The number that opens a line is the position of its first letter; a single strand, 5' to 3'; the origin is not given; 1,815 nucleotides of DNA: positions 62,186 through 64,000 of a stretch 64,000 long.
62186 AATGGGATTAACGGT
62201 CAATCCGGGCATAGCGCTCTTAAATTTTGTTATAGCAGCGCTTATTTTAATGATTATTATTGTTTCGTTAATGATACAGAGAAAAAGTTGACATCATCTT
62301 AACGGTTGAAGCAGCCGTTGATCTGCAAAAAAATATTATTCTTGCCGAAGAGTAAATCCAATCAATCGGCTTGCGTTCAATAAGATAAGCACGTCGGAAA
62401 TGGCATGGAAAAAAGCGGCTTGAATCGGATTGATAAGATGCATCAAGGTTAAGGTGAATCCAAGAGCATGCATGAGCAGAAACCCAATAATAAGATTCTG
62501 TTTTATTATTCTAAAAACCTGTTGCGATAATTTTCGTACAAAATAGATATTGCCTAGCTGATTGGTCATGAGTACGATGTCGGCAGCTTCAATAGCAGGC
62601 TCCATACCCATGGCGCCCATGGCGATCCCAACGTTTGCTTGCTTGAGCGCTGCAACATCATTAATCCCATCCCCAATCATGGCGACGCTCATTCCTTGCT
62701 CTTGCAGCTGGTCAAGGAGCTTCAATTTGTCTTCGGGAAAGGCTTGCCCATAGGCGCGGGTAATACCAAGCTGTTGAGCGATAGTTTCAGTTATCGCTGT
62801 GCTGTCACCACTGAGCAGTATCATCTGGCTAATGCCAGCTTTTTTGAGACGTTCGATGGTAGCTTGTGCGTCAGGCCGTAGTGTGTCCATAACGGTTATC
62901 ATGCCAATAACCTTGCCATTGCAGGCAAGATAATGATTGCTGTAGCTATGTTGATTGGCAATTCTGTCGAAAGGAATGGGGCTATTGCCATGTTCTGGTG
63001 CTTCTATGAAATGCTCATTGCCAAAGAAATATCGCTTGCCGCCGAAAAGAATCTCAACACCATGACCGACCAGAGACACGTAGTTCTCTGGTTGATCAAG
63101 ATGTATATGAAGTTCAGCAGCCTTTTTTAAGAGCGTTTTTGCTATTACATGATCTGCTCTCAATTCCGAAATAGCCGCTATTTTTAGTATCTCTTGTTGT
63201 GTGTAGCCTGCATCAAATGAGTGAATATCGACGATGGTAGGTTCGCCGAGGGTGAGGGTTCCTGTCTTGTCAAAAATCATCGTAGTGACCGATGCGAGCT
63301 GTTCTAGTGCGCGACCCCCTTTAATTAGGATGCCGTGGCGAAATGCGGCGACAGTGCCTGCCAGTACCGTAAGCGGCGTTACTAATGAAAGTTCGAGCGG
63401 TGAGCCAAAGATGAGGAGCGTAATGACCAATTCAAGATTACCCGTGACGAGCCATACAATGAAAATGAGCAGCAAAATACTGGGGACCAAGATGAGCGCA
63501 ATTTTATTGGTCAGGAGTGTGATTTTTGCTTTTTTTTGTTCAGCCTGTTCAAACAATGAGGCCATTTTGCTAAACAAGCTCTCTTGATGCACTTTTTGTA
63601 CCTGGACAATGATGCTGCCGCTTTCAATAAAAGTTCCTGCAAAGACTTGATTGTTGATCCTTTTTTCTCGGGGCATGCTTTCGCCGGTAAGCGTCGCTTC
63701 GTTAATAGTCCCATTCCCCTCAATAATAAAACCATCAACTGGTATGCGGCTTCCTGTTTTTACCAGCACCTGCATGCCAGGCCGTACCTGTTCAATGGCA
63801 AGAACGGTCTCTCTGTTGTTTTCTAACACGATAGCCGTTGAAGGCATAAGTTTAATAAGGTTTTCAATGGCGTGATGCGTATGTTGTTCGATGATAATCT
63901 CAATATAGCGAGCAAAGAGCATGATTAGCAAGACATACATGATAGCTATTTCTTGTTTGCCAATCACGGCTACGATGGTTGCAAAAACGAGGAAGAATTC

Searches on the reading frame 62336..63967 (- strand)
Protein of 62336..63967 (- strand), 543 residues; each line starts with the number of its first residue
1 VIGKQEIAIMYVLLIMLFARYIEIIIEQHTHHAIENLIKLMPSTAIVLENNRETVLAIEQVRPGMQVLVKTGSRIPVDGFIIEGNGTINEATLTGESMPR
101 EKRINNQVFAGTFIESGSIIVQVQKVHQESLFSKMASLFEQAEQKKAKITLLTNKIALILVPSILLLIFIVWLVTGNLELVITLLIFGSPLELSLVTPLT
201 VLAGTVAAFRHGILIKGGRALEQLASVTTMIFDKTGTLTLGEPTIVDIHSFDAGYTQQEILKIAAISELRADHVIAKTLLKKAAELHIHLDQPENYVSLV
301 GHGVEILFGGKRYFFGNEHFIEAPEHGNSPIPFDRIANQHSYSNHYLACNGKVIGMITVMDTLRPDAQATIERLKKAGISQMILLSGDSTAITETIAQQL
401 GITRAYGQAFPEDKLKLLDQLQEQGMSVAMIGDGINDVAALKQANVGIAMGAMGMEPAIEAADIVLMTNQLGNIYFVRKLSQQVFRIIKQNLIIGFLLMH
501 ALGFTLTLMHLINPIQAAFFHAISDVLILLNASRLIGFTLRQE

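Call 70: search_protein_families(library=pfam, proteins=[window:62336-63967:-], max_evalue=0.00001)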
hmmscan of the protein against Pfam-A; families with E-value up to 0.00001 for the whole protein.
window:62336-63967:- (543 aa): 2 families
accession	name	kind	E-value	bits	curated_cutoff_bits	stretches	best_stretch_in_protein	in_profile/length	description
PF00122.25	E1-E2_ATPase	-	6.3e-40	137.1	28.1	1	39-210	1-180/181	E1-E2 ATPase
PF00702.32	Hydrolase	-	4.8e-32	112.3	26.4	1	228-445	2-191/191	haloacid dehalogenase-like hydrolase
